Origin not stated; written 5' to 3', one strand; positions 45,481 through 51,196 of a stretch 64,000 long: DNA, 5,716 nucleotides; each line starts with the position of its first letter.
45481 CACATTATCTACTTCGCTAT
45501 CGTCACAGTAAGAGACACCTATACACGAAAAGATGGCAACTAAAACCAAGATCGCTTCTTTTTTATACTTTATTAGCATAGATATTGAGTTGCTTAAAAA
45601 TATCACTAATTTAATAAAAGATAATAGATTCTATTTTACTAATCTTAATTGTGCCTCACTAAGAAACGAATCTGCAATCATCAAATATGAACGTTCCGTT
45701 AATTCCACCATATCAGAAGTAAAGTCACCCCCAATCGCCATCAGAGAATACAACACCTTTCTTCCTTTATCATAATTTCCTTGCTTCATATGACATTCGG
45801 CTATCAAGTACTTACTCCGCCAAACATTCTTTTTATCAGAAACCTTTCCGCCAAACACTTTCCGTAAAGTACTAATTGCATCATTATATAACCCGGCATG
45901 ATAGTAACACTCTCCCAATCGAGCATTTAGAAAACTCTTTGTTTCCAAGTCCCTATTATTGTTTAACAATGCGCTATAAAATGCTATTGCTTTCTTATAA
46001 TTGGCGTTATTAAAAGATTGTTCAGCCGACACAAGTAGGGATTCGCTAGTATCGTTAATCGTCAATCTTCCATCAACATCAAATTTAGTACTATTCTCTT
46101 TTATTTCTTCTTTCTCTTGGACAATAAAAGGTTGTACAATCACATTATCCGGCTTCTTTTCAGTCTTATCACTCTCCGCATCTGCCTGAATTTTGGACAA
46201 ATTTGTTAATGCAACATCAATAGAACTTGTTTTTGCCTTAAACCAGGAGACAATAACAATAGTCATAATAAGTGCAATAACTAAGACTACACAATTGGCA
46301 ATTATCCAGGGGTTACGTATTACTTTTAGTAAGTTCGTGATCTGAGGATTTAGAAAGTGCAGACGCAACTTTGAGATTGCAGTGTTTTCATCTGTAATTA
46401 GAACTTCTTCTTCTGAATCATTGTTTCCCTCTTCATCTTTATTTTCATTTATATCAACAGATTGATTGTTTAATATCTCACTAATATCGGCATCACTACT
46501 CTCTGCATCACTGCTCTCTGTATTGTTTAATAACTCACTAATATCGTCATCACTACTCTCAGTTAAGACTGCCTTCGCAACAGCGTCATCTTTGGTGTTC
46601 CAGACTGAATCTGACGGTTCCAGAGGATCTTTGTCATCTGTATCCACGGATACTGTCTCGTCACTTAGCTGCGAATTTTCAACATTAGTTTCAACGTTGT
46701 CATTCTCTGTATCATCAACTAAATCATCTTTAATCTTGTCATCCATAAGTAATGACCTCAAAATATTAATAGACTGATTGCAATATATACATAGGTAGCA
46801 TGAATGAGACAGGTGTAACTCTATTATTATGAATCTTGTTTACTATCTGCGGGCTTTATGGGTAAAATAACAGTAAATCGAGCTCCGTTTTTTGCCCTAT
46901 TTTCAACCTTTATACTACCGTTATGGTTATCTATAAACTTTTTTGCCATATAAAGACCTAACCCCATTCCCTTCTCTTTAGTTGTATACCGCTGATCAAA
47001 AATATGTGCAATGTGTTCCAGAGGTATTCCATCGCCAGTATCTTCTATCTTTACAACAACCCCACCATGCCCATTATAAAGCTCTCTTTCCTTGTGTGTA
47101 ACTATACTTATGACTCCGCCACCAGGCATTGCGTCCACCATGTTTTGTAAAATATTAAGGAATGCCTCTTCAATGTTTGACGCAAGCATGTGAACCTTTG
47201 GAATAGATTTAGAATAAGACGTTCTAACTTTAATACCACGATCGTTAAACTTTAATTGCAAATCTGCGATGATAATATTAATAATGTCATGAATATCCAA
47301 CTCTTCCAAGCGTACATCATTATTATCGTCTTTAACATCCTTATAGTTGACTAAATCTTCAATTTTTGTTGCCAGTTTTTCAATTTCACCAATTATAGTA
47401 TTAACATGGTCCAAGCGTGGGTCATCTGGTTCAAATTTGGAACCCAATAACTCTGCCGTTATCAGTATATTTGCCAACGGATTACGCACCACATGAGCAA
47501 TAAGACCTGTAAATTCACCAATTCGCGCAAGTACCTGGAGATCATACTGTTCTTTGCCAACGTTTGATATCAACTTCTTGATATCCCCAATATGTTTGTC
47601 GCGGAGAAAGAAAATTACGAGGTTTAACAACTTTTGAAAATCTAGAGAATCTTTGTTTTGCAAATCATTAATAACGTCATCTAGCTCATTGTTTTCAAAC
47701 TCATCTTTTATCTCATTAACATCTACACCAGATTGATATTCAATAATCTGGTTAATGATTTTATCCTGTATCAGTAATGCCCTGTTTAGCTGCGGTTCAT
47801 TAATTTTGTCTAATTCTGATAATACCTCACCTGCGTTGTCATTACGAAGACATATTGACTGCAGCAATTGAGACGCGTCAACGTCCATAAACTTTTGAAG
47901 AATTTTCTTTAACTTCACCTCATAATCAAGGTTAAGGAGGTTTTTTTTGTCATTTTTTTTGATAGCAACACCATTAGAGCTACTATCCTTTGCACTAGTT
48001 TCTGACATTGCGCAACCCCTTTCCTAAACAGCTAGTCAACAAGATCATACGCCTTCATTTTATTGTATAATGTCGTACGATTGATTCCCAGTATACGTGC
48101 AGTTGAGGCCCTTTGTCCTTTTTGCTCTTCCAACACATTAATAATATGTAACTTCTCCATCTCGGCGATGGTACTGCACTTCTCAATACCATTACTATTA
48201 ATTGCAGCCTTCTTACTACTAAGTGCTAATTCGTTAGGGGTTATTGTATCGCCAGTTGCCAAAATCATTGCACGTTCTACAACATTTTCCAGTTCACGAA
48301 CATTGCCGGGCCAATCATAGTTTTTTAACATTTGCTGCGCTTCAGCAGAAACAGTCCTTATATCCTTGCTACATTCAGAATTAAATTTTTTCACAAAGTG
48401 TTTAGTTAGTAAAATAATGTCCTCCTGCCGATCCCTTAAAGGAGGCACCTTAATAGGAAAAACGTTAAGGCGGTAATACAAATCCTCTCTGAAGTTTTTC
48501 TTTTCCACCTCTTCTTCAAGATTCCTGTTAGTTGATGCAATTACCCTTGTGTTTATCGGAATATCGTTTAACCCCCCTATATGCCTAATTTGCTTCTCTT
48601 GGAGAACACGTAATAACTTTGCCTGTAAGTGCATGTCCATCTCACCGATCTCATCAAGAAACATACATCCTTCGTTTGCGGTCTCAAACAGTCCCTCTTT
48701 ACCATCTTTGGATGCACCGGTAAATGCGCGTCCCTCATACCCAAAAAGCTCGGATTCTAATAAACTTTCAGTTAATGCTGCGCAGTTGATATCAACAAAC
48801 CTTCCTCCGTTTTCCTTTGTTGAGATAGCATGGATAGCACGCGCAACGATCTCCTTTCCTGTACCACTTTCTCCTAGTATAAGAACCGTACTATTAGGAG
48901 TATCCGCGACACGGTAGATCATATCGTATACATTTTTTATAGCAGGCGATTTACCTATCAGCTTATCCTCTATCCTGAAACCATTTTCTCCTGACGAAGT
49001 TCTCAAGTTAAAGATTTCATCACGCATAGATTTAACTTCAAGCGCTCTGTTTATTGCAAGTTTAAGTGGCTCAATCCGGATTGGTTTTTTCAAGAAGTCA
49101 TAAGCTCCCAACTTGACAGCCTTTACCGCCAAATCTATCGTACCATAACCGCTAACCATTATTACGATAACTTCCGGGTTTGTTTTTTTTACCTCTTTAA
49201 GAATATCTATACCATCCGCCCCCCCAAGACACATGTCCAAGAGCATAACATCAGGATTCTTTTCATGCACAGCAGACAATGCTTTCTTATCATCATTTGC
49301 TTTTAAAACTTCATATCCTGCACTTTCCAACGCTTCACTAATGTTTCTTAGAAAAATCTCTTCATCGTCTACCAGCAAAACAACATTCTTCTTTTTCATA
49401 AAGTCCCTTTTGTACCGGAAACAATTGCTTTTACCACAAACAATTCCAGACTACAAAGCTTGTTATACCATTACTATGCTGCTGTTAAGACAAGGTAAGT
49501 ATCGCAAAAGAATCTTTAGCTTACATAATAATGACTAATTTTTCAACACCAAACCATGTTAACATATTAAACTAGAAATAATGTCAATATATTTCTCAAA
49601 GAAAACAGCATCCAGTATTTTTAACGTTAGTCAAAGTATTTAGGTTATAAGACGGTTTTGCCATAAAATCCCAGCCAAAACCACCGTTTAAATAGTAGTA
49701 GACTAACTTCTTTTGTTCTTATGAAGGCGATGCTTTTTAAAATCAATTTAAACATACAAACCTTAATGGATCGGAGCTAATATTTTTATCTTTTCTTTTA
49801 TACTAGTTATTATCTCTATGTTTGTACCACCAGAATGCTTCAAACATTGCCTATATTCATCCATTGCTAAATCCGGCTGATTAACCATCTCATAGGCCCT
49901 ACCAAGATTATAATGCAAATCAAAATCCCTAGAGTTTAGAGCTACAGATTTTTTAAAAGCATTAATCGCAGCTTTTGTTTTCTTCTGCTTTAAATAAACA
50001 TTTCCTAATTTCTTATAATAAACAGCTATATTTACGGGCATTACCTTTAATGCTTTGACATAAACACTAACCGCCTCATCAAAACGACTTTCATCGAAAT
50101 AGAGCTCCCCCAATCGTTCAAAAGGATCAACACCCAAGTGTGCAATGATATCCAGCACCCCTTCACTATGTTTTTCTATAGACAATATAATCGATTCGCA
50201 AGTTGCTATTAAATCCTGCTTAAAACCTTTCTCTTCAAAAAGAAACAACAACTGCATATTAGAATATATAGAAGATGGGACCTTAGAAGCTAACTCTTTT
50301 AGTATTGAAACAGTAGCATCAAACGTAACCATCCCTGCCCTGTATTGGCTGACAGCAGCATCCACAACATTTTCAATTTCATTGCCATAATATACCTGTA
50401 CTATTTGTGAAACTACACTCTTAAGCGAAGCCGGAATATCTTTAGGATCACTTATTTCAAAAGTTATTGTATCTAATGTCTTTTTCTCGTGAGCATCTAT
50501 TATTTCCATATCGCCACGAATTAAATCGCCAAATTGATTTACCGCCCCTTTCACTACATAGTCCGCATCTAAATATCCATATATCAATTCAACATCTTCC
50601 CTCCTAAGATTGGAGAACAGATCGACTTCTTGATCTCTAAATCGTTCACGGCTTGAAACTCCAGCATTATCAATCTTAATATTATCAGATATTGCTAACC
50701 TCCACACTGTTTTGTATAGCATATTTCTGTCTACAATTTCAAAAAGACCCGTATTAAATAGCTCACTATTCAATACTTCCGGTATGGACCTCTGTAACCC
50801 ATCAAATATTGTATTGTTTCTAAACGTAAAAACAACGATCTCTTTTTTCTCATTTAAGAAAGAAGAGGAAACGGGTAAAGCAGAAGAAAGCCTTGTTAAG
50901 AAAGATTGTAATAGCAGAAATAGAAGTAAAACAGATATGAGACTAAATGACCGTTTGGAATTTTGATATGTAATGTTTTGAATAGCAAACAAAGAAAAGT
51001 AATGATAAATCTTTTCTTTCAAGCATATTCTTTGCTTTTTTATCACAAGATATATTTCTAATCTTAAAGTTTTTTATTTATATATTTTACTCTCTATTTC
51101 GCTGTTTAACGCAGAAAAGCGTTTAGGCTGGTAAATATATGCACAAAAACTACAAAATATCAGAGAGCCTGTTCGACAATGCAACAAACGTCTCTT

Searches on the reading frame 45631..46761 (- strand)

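Call 25: search_protein_families(library=pfam, proteins=[window:45631-46761:-], max_evalue=0.001)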
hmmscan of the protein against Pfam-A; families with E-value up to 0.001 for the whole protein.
window:45631-46761:- (376 aa): 6 families
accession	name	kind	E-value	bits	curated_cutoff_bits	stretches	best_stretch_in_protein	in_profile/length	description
PF12895.13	ANAPC3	-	1.9e-10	41.3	27.2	1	251-337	1-79/82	Anaphase-promoting complex, cyclosome, subunit 3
PF13174.12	TPR_6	-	8.2e-07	29.7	26.3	0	318-340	4-26/33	Tetratricopeptide repeat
PF14559.12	TPR_19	-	1.2e-06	29.2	25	0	254-302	6-51/68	Tetratricopeptide repeat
PF07719.23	TPR_2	-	6.3e-06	26.4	27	0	318-335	5-22/34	Tetratricopeptide repeat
PF00515.34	TPR_1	-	0.0001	22.4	27.8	0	281-301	6-26/34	Tetratricopeptide repeat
PF13424.12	TPR_12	-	0.00018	22.1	30.1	0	318-343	7-32/77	Tetratricopeptide repeat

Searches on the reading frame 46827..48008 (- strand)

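Call 25: search_protein_families(library=pfam, proteins=[window:46827-48008:-], max_evalue=0.001)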
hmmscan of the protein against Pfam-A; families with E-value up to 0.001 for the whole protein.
window:46827-48008:- (393 aa): 2 families
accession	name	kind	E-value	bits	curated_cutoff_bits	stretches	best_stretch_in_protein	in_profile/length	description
PF02518.31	HATPase_c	-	1.4e-22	80.7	26.4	1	278-385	5-110/111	Histidine kinase-, DNA gyrase B-, and HSP90-like ATPase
PF00512.31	HisKA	-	1e-07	32.3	26.9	1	164-222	3-60/66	His Kinase A (phospho-acceptor) domain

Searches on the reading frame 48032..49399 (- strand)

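Call 25: search_protein_families(library=pfam, proteins=[window:48032-49399:-], max_evalue=0.001)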
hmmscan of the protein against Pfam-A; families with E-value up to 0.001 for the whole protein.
window:48032-49399:- (455 aa): 14 families
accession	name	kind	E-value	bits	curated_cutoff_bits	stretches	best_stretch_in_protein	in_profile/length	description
PF00158.32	Sigma54_activat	-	9.3e-66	221.1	20.2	1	147-316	1-167/168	Sigma-54 interaction domain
PF25601.1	AAA_lid_14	-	1.5e-28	98.9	27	1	322-397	1-76/87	AAA+ ATPase lid domain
PF00072.30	Response_reg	-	2.3e-28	99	30.2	1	7-116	1-110/111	Response regulator receiver domain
PF14532.12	Sigma54_activ_2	-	1.7e-18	67.6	25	1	148-321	1-138/138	Sigma-54 interaction domain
PF02954.25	HTH_8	-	5.6e-13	48.8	22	1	411-451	2-42/42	Bacterial regulatory protein, Fis family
PF00004.35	AAA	-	3.7e-07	31.1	21.2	1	172-300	1-116/131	ATPase family associated with various cellular activities (AAA)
PF07728.20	AAA_5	-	2.5e-06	28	22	1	172-298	2-126/139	AAA domain (dynein-related subfamily)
PF01078.27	Mg_chelatase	-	2.6e-05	24.2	20.3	1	164-272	17-136/207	Magnesium chelatase, subunit ChlI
PF13191.12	AAA_16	-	4.3e-05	24.5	32.6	1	146-225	1-85/167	AAA ATPase domain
PF07724.20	AAA_2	-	0.00013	22.5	27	1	168-303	2-136/166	AAA domain (Cdc48 subfamily)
PF18024.7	HTH_50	-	0.00033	20.7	27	0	411-453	8-49/50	Helix-turn-helix domain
PF04218.19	CENP-B_N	-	0.00043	20.3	21.2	0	415-448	11-43/53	CENP-B N-terminal DNA-binding domain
PF13245.12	AAA_19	-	0.00067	20.3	25.1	0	167-274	9-123/134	AAA domain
PF20030.5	bpMoxR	-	0.00092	18.8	27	0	159-297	22-150/205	MoxR domain in the MoxR-vWA-beta-propeller ternary systems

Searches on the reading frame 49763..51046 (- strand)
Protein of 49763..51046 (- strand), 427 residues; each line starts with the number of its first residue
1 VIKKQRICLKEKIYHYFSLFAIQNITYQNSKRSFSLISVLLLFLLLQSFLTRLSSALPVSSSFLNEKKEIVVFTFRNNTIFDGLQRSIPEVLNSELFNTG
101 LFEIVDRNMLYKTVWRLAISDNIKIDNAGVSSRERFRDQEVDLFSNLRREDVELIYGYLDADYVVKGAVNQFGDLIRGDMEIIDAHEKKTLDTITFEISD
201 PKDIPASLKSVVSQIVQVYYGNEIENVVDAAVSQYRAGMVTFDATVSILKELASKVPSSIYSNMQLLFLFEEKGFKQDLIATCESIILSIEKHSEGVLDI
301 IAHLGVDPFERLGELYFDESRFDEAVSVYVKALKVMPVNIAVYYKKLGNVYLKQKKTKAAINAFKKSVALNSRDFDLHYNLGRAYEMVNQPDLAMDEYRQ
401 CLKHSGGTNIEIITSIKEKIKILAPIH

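Call 54: search_protein_families(library=pfam, proteins=[window:49763-51046:-], max_evalue=0.0001)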
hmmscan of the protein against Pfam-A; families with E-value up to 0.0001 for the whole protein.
window:49763-51046:- (427 aa): 11 families
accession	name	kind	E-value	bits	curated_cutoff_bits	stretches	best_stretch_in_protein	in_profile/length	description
PF00515.34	TPR_1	-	9.4e-17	60.5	27.8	1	342-372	2-32/34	Tetratricopeptide repeat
PF07719.23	TPR_2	-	8.8e-16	57.1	27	0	343-372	3-32/34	Tetratricopeptide repeat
PF13414.12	TPR_11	-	1.2e-15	57.3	26.8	2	348-386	1-39/42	TPR repeat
PF13181.12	TPR_8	-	4e-12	45.7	25.7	0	346-372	6-32/34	Tetratricopeptide repeat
PF13424.12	TPR_12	-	1.2e-10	41.8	30.1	1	311-370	8-74/77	Tetratricopeptide repeat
PF13428.12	TPR_14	-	8.7e-08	32.6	23.5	0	376-406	2-32/44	Tetratricopeptide repeat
PF13432.12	TPR_16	-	3.9e-07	30.9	32.7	0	346-400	2-56/65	Tetratricopeptide repeat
PF13431.12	TPR_17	-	6.8e-07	29.5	24.4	0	363-394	1-32/34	Tetratricopeptide repeat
PF13176.12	TPR_7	-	1.8e-06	28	27.9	0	311-333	4-26/36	Tetratricopeptide repeat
PF14559.12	TPR_19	-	2.1e-06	28.4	25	0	352-397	2-47/68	Tetratricopeptide repeat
PF13174.12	TPR_6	-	6.1e-06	27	26.3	0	379-403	4-28/33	Tetratricopeptide repeat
